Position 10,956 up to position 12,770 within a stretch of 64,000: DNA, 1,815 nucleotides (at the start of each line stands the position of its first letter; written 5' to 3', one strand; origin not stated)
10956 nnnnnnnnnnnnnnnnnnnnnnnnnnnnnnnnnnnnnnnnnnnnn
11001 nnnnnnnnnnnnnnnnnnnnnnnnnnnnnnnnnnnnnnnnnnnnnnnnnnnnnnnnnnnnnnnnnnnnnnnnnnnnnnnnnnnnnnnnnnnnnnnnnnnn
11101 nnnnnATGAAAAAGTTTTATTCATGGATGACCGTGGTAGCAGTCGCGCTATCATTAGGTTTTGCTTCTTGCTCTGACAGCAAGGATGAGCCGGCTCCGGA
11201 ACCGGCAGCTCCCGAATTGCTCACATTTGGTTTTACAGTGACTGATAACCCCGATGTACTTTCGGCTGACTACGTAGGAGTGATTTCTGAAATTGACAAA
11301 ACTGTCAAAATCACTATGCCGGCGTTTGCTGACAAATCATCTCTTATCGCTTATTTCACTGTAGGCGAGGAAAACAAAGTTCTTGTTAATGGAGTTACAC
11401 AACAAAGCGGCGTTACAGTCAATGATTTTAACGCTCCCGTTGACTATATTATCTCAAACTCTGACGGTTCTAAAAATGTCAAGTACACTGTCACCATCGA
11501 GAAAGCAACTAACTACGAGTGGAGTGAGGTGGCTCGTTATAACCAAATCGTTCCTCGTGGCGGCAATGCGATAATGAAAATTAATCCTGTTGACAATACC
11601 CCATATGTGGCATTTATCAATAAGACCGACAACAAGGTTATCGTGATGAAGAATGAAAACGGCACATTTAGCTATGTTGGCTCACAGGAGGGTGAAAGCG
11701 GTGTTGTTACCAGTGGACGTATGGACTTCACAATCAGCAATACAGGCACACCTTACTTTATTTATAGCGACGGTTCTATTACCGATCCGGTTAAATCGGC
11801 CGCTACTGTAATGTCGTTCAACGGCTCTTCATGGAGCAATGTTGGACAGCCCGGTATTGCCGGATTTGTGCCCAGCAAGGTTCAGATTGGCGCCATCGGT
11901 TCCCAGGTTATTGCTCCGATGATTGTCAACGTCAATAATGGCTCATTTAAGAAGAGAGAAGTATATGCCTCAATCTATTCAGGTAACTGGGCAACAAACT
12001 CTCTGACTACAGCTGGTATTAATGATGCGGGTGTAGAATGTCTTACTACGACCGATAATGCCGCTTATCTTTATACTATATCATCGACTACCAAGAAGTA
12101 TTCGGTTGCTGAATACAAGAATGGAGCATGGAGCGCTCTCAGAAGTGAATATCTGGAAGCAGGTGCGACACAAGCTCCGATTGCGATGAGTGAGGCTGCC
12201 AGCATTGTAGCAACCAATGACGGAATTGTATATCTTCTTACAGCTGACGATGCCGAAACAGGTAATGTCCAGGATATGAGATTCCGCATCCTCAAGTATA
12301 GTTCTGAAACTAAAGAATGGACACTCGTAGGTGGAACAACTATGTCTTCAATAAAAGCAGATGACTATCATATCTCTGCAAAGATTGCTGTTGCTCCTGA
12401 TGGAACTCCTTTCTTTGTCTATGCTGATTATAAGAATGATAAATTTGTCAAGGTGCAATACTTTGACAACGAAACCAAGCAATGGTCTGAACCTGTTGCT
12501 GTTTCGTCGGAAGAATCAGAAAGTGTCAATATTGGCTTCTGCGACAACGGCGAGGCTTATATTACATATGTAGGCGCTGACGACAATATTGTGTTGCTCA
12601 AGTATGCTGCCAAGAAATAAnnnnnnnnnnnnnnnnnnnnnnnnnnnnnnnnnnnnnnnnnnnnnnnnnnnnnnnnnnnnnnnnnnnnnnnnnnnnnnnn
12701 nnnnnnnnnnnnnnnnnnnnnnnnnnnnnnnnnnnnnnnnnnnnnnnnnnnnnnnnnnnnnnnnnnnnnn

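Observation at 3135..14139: CAZyme-free SusCD locus built around an M16 protease and a phosphoesterase: a candidate protein/phosphopeptide utilisation locus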

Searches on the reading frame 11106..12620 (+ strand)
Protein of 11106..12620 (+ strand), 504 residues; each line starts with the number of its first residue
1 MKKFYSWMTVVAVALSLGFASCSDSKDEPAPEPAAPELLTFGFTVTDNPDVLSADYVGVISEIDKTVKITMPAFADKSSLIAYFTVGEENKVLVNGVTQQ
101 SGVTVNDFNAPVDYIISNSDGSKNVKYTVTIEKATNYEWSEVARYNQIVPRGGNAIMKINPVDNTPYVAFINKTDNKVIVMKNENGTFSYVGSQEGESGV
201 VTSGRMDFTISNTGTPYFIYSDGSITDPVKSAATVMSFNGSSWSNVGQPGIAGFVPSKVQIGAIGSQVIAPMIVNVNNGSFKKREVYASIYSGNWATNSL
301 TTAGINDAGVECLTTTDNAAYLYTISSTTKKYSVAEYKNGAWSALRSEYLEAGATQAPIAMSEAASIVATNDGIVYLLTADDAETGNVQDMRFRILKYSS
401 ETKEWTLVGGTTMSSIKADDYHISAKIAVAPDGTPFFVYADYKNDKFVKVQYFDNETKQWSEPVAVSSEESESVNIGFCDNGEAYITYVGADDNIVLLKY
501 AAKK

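Call 6: search_protein_families(library=pfam, proteins=[window:11106-12620:+], max_evalue=0.01)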
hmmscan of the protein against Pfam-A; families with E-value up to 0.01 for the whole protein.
window:11106-12620:+ (504 aa): 1 family
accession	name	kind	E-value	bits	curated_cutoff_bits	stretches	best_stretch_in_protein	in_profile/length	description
PF07646.21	Kelch_2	-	0.0044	17.4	21.3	0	443-462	24-43/48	Kelch motif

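Call 7: search_protein_families(library=ncbifam, proteins=[window:11106-12620:+], max_evalue=0.01)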
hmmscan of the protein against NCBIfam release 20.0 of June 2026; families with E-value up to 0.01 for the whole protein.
window:11106-12620:+ (504 aa): 1 family
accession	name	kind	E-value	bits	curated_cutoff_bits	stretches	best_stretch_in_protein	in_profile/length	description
NF050142.1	PG1828_fam_lipo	equivalog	0.0031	18.2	50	1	1-32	1-31/59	PG1828 family lipoprotein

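Call 24: find_homologous_proteins(query=window:11106-12620:+, max_evalue=0.001)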
Query window:11106-12620:+ (504 aa): 127 proteins with E <= 0.001 among 8000 candidates; the best 120 are listed.
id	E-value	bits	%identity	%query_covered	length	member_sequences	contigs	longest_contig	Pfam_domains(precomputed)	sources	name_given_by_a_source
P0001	0.0e+0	1064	96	100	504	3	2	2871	-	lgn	-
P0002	3.2e-272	921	82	99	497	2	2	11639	-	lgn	-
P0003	7.2e-269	910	81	100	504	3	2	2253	-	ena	-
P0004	2.0e-268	909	81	100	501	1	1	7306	-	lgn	-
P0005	2.0e-267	906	81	100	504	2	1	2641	-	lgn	-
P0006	1.5e-265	899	82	99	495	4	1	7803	-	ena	-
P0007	1.8e-265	899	80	100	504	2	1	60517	-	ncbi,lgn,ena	-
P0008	1.8e-265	899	82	100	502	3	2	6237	-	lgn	-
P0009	6.0e-265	897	80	100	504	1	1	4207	-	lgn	-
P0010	6.3e-264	894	80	100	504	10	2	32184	-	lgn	-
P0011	8.0e-260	881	77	100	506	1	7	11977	-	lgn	-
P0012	1.0e-259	880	78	100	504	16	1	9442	-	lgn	-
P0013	2.0e-259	879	81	98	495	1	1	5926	-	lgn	-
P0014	5.5e-257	871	78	100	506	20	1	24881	-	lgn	-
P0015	3.1e-255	865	75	100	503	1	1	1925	-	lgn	-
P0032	1.7e-99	352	41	97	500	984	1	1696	-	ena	-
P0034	5.6e-99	350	40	98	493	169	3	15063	-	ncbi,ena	-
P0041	5.0e-90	321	37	96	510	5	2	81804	PF24681.2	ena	-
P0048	1.8e-81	292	36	97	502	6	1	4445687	-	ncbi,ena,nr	nr:hypothetical protein [uncultured Bacteroides sp.]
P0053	1.7e-75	273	37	97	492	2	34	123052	-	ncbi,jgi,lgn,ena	-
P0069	8.5e-73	264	32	91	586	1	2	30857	-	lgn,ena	-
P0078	1.2e-70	257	33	99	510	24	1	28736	-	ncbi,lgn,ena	-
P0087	3.1e-69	252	33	94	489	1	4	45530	-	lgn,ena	-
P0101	4.2e-55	206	32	97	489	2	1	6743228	-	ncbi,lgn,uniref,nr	ncbi:MAG: hypothetical protein P0Y53_15155 [Candidatus Pseudobacter hemicellulosilyticus]|uniref:DUF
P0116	5.9e-32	129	28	92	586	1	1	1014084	-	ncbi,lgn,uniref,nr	ncbi:hypothetical protein [Pedobacter nototheniae]|uniref:hypothetical protein n=1 Tax=Pedobacter no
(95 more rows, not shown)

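Call 25: find_encoding_contigs(protein=P0048, flank=10000, max_places=1)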
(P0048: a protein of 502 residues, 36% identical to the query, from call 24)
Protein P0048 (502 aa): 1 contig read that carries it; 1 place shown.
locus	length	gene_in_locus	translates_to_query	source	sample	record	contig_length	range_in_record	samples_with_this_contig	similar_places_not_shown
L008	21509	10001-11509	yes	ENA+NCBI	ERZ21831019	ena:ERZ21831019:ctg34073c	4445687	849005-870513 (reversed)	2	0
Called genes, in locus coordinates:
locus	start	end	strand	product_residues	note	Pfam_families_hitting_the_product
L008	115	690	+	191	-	PF04542:Sigma70_r2, PF08281:Sigma70_r4_2, PF00196:GerE (weak), PF04545:Sigma70_r4 (weak)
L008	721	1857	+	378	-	PF04773:FecR, PF16344:FecR_C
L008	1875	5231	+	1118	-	PF07660:STN, PF13620:CarboxypepD_reg (weak), PF13715:CarbopepD_reg_2, PF07715:Plug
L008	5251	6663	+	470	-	PF14322:SusD-like_3, PF07980:SusD_RagB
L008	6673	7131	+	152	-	-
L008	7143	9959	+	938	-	PF00675:Peptidase_M16, PF05193:Peptidase_M16_C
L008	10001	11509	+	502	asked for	-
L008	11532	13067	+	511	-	PF16371:MetallophosN, PF00149:Metallophos, PF16370:MetallophosC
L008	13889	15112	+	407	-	PF00375:SDF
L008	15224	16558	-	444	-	PF14322:SusD-like_3, PF07980:SusD_RagB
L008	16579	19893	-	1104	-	PF13620:CarboxypepD_reg, PF13715:CarbopepD_reg_2, PF07715:Plug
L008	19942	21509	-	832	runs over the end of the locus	PF17162:DUF5118, PF17148:DUF5117, PF16313:DUF4953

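Call 26: find_encoding_contigs(protein=P0101, flank=10000, max_places=1)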
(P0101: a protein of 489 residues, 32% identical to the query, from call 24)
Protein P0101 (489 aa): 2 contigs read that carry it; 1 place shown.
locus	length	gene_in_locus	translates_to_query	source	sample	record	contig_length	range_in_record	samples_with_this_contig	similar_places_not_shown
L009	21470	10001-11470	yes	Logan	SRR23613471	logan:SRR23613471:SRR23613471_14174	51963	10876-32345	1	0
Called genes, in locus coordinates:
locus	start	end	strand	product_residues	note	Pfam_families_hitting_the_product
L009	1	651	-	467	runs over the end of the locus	PF00245:Alk_phosphatase, PF01676:Metalloenzyme (weak)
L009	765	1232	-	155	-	PF01022:HTH_5 (weak), PF08279:HTH_11 (weak), PF13404:HTH_AsnC-type, PF13412:HTH_24, PF01325:Fe_dep_repress (faint), PF09339:HTH_IclR (weak), PF01037:AsnC_trans_reg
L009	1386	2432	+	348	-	PF00291:PALP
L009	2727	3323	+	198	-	PF07638:Sigma70_ECF (weak), PF04542:Sigma70_r2, PF13384:HTH_23 (faint), PF12840:HTH_20 (faint), PF08281:Sigma70_r4_2, PF04545:Sigma70_r4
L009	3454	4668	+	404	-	PF04773:FecR, PF16344:FecR_C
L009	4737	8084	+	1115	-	PF07660:STN, PF13715:CarbopepD_reg_2, PF07715:Plug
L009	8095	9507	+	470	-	PF14322:SusD-like_3, PF07980:SusD_RagB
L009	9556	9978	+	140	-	-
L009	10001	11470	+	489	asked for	-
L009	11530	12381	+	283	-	PF00149:Metallophos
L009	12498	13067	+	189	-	PF07638:Sigma70_ECF, PF04542:Sigma70_r2 (weak), PF08281:Sigma70_r4_2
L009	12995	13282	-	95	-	-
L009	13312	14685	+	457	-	PF04773:FecR, PF16344:FecR_C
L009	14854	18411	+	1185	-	PF07660:STN (faint), PF13715:CarbopepD_reg_2 (weak), PF07715:Plug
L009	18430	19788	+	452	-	PF14322:SusD-like_3, PF07980:SusD_RagB (faint)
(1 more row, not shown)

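Call 27: find_encoding_contigs(protein=P0116, flank=10000, max_places=1)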
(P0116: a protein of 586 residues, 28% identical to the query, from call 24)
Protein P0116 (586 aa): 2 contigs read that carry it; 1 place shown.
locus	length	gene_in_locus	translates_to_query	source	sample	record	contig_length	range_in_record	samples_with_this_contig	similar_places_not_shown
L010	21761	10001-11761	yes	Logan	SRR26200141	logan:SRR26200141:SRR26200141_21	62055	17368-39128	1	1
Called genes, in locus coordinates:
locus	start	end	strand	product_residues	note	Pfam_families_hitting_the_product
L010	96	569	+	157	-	PF04542:Sigma70_r2, PF08281:Sigma70_r4_2, PF04545:Sigma70_r4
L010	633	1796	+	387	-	PF16220:DUF4880 (faint), PF04773:FecR, PF16344:FecR_C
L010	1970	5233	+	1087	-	PF13620:CarboxypepD_reg (faint), PF07660:STN (weak), PF13715:CarbopepD_reg_2, PF07715:Plug, PF00593:TonB_dep_Rec_b-barrel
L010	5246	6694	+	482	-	PF14322:SusD-like_3, PF07980:SusD_RagB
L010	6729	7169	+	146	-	-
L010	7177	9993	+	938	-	PF00675:Peptidase_M16, PF05193:Peptidase_M16_C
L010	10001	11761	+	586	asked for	-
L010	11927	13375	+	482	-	PF00324:AA_permease, PF13520:AA_permease_2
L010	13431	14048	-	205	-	PF00072:Response_reg, PF00196:GerE, PF08281:Sigma70_r4_2 (weak)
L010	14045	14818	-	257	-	PF07730:HisKA_3 (weak), PF02518:HATPase_c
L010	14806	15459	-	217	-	-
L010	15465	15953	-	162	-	-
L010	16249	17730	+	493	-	-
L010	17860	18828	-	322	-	PF03812:KdgT, PF03601:Cons_hypoth698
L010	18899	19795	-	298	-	PF00126:HTH_1, PF03466:LysR_substrate, PF12727:PBP_like (weak)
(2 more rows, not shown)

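Call 35: find_encoding_contigs(protein=P0053, flank=10000, max_places=1)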
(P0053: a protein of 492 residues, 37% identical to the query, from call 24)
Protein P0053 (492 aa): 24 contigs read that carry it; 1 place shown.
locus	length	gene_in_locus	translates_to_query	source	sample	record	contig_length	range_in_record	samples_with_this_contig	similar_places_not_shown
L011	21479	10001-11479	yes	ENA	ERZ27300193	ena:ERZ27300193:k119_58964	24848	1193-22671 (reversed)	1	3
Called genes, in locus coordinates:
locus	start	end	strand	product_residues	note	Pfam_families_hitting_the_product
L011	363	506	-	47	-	-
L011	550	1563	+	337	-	PF12784:PDDEXK_2, PF27070:HTH_Rpn_C (weak)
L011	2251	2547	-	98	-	PF03992:ABM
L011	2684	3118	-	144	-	PF00383:dCMP_cyt_deam_1, PF14437:MafB19-deam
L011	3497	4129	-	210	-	PF01467:CTP_transf_like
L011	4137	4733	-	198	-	PF00625:Guanylate_kin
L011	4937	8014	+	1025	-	PF13620:CarboxypepD_reg, PF13715:CarbopepD_reg_2, PF07715:Plug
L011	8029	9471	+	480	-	PF14322:SusD-like_3, PF07980:SusD_RagB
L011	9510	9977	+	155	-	-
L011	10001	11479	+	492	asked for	-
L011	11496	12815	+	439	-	PF00149:Metallophos, PF16370:MetallophosC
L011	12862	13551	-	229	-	PF04298:Zn_peptidase_2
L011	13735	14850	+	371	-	PF01168:Ala_racemase_N, PF00842:Ala_racemase_C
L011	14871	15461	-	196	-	PF01965:DJ-1_PfpI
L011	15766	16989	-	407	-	-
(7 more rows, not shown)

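Call 36: find_encoding_contigs(protein=P0069, flank=10000, max_places=1)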
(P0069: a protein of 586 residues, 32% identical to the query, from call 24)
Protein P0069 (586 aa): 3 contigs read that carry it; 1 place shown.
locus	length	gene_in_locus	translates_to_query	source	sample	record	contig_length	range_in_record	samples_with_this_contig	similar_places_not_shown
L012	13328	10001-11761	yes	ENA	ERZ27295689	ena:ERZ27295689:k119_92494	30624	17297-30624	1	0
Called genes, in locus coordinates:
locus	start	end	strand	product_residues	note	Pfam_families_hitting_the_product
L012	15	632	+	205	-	PF04542:Sigma70_r2, PF08281:Sigma70_r4_2, PF00196:GerE (weak), PF04545:Sigma70_r4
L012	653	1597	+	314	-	-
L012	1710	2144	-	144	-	PF00383:dCMP_cyt_deam_1, PF14437:MafB19-deam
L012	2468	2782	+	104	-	-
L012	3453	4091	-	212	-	PF01467:CTP_transf_like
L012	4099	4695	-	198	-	PF00625:Guanylate_kin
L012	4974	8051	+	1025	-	PF13620:CarboxypepD_reg, PF13715:CarbopepD_reg_2, PF07715:Plug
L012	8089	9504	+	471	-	PF14322:SusD-like_3, PF07980:SusD_RagB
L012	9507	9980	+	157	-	-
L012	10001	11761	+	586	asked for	-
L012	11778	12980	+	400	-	PF00149:Metallophos, PF16370:MetallophosC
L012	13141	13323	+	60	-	-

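Call 37: find_encoding_contigs(protein=P0087, flank=10000, max_places=1)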
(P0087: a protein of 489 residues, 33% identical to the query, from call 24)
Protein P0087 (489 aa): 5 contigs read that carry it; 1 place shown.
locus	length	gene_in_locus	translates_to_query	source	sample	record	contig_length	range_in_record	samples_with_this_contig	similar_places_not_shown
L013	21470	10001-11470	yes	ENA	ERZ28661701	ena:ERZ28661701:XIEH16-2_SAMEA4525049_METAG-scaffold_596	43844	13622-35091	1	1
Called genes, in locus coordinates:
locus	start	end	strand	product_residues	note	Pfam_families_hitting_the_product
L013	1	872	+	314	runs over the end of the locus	-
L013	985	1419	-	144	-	PF00383:dCMP_cyt_deam_1, PF14437:MafB19-deam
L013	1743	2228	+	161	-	-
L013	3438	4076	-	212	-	PF01467:CTP_transf_like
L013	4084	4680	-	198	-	PF00625:Guanylate_kin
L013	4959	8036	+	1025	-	PF13620:CarboxypepD_reg, PF13715:CarbopepD_reg_2, PF07715:Plug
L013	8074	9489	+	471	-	PF14322:SusD-like_3, PF07980:SusD_RagB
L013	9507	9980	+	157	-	-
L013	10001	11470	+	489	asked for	-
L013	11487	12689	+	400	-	PF00149:Metallophos, PF16370:MetallophosC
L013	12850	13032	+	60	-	-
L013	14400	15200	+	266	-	-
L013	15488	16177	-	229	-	PF04298:Zn_peptidase_2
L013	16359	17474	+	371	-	PF01168:Ala_racemase_N, PF00842:Ala_racemase_C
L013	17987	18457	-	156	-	PF09820:AAA-ATPase_like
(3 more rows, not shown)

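Call 38: predict_structure(alignment_id=A1)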
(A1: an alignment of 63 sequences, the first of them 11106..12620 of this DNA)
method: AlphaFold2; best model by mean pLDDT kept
length: 504 residues; sequences in the alignment: 63
mean_pLDDT: 90.7   pTM: 0.82
mean pLDDT of the five models: 90.7, 90.2, 89.9, 89.9, 89.8
residues with pLDDT >= 90: 395; 70-90: 77; 50-70: 6; < 50: 26
segments of 3 or more residues with pLDDT < 50: 1-26
pLDDT, mean of each block of 10 residues (from residue 1): 39 41 48 88 90 87 93 85 94 95 94 95 94 83 96 93 96 97 96 95 95 98 94 97 97 95 97 93 96 96 93 97 97 97 97 94 92 96 94 96 94 90 93 94 91 90 95 94 94 96 77
secondary structure, 60 per line:
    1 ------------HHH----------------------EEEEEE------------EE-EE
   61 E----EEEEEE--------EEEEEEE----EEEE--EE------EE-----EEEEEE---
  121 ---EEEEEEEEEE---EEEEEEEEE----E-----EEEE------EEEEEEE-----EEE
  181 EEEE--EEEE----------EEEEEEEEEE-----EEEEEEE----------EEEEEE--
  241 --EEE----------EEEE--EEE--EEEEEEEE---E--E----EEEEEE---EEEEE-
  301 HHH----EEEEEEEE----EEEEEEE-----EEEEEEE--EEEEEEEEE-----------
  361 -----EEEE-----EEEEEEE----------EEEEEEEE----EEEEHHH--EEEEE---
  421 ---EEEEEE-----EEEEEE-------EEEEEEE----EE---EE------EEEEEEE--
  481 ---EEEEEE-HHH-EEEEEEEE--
elements in order: E38-43 E59-61 E66-71 E80-86 E91-94 E112-117 E124-133 E137-145 E156-159 E166-172 E178-184 E187-190 E201-210 E216-222 E233-238 E243-245 E256-259 E262-264 E267-274 E286-291 E295-299 E308-315 E320-326 E332-338 E341-349 E366-369 E375-381 E392-399 E404-407 E413-417 E424-429 E435-440 E448-454 E472-478 E484-489 E495-502

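Call 40: fold_search(model_id=the predicted structure, library=pdb)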
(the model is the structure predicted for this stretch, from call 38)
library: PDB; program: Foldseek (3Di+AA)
matches with E <= 10: 1345; with E <= 0.001: 575
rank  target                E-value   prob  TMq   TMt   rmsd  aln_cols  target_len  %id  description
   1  9hjm_H                1.7e-12  1.00  0.35  0.41  13.4       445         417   15  Porphyromonas gingivalis BAM complex (released 2025-11-19)
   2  5muk                  7.1e-10  1.00  0.48  0.62   7.0       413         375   11  Glycoside Hydrolase BT3686 (released 2017-04-26)
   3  6fhx_A                3.1e-09  1.00  0.48  0.68   5.8       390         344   14  Photorhabdus asymbiotica lectin (PHL) in complex with synthetic C-fucoside (released 2019-01-30)
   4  9kzc_B                3.4e-09  1.00  0.47  0.67   5.9       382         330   12  Cryo-EM structure of the LGI1 LRR-LGI1 EPTP-ADAM22 ECD complex (released 2025-06-25)
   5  5mul                  3.9e-09  1.00  0.49  0.63   6.8       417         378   11  Glycoside Hydrolase BT3686 bound to Glucuronic Acid (released 2017-04-26)
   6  4ftd                  4.5e-09  1.00  0.33  0.37  14.3       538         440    9  Crystal structure of a DUF4623 family protein (BACEGG_03550) from Bacteroides eggerthii DSM 20697 at 1.91 A resolution (released 2012-08-22)
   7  6rfz                  5.0e-09  1.00  0.45  0.63   5.4       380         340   12  Photorhabdus laumondii lectin PLL2 in complex with D-glucose (released 2020-07-01)
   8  5mxg_A                6.7e-09  1.00  0.43  0.60  10.6       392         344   12  Photorhabdus asymbiotica lectin (PHL) in complex with blood group H trisaccharide (released 2017-08-09)
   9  5c9o                  7.8e-09  1.00  0.49  0.67   4.8       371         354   12  Crystal structure of recombinant PLL lectin from Photorhabdus luminescens at 1.5 A resolution (released 2016-10-19)
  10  5y2z_B                7.8e-09  1.00  0.47  0.67   5.6       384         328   11  Crystal structure of human LGI1 EPTP-ADAM22 complex (released 2018-05-02)
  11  8hq2_D                9.5e-09  1.00  0.46  0.45   6.1       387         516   12  Crystal structure of human ADAM22 in complex with human LGI1 mutant (released 2023-12-13)
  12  2w20_B                9.5e-09  1.00  0.38  0.40  11.5       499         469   11  Structure of the catalytic domain of the native NanA sialidase from Streptococcus pneumoniae (released 2008-12-23)
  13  8q82_A                9.9e-09  1.00  0.47  0.67   5.3       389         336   12  Photorhabdus laumondii lectin PLL4 in complex with alpha-methyl-fucoside (released 2025-03-05)
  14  6rgg_B                1.0e-08  1.00  0.43  0.62  10.3       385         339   13  Photorhabdus laumondii lectin PLL2 in complex with O-methylated PGL-1-derived disaccharide (released 2020-07-01)
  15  5c9l                  1.2e-08  1.00  0.48  0.67   4.9       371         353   13  Crystal structure of native PLL lectin from Photorhabdus luminescens at 1.65 A resolution (released 2016-10-19)
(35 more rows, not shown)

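Call 51: find_related_loci(query=A1, collection=metagenome_contigs, flank=9000)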
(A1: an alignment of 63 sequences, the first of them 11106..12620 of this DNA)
Query A1 (504 aa) in metagenome_contigs; peptide patterns used: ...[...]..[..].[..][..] (x = any residue, [..] = any of these).
171 stretches matched a pattern; 131 encode a relative of the query (tblastn E <= 1e-3); the best 80 are kept; 80 distinct loci.
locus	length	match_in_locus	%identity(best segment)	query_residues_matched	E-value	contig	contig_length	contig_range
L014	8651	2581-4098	79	1-504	0e+0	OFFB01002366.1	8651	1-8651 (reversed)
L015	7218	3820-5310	41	1-503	2e-108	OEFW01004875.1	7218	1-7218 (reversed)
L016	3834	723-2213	41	1-503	2e-109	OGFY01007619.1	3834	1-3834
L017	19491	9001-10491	41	1-503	1e-107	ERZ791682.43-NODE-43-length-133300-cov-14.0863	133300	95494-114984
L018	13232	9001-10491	41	1-503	9e-106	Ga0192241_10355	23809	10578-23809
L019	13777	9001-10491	40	1-503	6e-106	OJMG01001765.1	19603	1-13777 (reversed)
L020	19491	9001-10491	40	1-503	5e-106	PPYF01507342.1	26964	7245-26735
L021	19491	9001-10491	40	1-503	5e-106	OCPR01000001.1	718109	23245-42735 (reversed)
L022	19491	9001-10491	40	1-503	2e-105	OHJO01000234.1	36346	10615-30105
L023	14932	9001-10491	40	1-503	2e-105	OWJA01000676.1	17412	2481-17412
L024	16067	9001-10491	40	1-503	2e-105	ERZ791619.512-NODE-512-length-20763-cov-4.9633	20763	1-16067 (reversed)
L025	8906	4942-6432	40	1-503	1e-105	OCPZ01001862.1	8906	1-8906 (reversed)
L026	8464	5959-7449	40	1-503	1e-105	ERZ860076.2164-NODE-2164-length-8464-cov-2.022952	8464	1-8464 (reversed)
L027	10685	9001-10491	40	1-503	2e-105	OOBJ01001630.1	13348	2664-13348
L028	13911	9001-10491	40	1-503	2e-105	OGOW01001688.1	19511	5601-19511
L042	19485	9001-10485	38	1-501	5e-95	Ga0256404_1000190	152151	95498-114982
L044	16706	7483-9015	37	2-503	3e-88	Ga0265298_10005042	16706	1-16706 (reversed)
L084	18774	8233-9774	36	1-501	6e-76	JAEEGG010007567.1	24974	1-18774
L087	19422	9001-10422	31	21-488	2e-62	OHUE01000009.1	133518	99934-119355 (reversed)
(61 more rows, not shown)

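Call 56: search_protein_families(library=pfam, proteins=[L044:9035-13309:+, L084:9911-14161:+, L042:12096-15065:+, L042:15380-16075:+, L020:12446-15121:+, L020:15109-15756:+, L020:15995-18337:+, L044:13445-14170:+, L087:13537-15312:+, L087:15447-16751:+], max_evalue=0.001)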
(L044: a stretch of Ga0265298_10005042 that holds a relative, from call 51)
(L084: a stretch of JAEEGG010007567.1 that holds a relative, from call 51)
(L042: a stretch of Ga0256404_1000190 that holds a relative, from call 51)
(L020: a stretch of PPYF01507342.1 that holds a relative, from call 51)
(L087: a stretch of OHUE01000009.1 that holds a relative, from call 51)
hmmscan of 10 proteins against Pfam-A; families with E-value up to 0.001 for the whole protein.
L044:9035-13309:+ (1424 aa): 6 families
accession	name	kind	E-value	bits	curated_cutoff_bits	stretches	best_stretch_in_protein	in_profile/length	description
PF16370.11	MetallophosC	-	1.8e-34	119.7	29.7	1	1238-1410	2-165/168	C terminal of Calcineurin-like phosphoesterase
PF05193.26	Peptidase_M16_C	-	2.3e-30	106.3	23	2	682-860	4-179/181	Peptidase M16 inactive domain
PF00675.25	Peptidase_M16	-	1.2e-27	97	22.3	1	42-160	4-115/149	Insulinase (Peptidase family M16)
PF16371.11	MetallophosN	-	3.2e-10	40.5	35.6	1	955-1014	4-64/77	N terminal of Calcineurin-like phosphoesterase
PF00149.33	Metallophos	-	3.1e-08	34.7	21.5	1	1039-1222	2-190/191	Calcineurin-like phosphoesterase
PF17210.9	SdrD_B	-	7.6e-07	29.8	29.7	1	943-983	6-52/112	SdrD B-like domain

L084:9911-14161:+ (1416 aa): 5 families
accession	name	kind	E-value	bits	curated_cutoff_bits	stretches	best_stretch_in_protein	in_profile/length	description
PF16370.11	MetallophosC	-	9.4e-32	110.9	29.7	1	1232-1404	2-165/168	C terminal of Calcineurin-like phosphoesterase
PF05193.26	Peptidase_M16_C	-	8.2e-31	107.7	23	2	202-380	3-180/181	Peptidase M16 inactive domain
PF00675.25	Peptidase_M16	-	4e-27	95.4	22.3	1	43-161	4-115/149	Insulinase (Peptidase family M16)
PF16371.11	MetallophosN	-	3.6e-10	40.4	35.6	1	957-1026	4-75/77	N terminal of Calcineurin-like phosphoesterase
PF17210.9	SdrD_B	-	5.5e-06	27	29.7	1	942-985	2-51/112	SdrD B-like domain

L042:12096-15065:+ (989 aa): 2 families
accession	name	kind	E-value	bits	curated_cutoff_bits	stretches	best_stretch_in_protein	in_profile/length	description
PF01326.24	PPDK_N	-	5.6e-37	128.2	27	1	438-815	3-322/328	Pyruvate phosphate dikinase, AMP/ATP-binding domain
PF00072.30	Response_reg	-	0.00012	22.7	30.2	0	215-298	16-92/111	Response regulator receiver domain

L042:15380-16075:+ (231 aa): 1 family
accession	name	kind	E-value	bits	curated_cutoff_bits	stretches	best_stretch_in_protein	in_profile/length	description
PF00596.27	Aldolase_II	-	8.1e-57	192.5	22.2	1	7-196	1-182/183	Class II Aldolase and Adducin N-terminal domain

L020:12446-15121:+ (891 aa): 0 families

L020:15109-15756:+ (215 aa): 1 family
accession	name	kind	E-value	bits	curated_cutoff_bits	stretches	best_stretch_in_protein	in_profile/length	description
PF04357.19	TamB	-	2.6e-19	70.2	22.4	1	3-200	30-212/381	TamB, inner membrane protein subunit of TAM complex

L020:15995-18337:+ (780 aa): 2 families
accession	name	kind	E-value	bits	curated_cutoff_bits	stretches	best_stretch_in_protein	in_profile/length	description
PF01103.29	Omp85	-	2.7e-25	90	24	1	398-779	1-324/325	Omp85 superfamily domain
PF07244.20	POTRA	-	0.00016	22.8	21.3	0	184-220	20-56/79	Surface antigen variable number repeat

L044:13445-14170:+ (241 aa): 1 family
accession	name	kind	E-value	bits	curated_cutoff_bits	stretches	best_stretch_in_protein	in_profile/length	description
PF13488.11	Gly-zipper_Omp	-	4.7e-05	23.7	25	1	29-75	2-45/46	Glycine zipper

L087:13537-15312:+ (591 aa): 3 families
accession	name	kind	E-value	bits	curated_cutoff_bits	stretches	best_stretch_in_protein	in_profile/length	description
PF07882.17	Fucose_iso_N2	-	4.8e-91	303.7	22.3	1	172-354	1-180/180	L-fucose isomerase, second N-terminal domain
PF07881.17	Fucose_iso_N1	-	1.3e-81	272.8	28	1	3-171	1-169/169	L-fucose isomerase, first N-terminal domain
PF02952.23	Fucose_iso_C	-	9.8e-48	161.9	29.3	1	390-555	1-143/143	L-fucose isomerase, C-terminal domain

L087:15447-16751:+ (434 aa): 1 family
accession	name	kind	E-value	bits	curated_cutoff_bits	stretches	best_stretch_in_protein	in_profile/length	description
PF07690.21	MFS_1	-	2.2e-21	76.6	33.4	1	22-384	5-346/347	Major Facilitator Superfamily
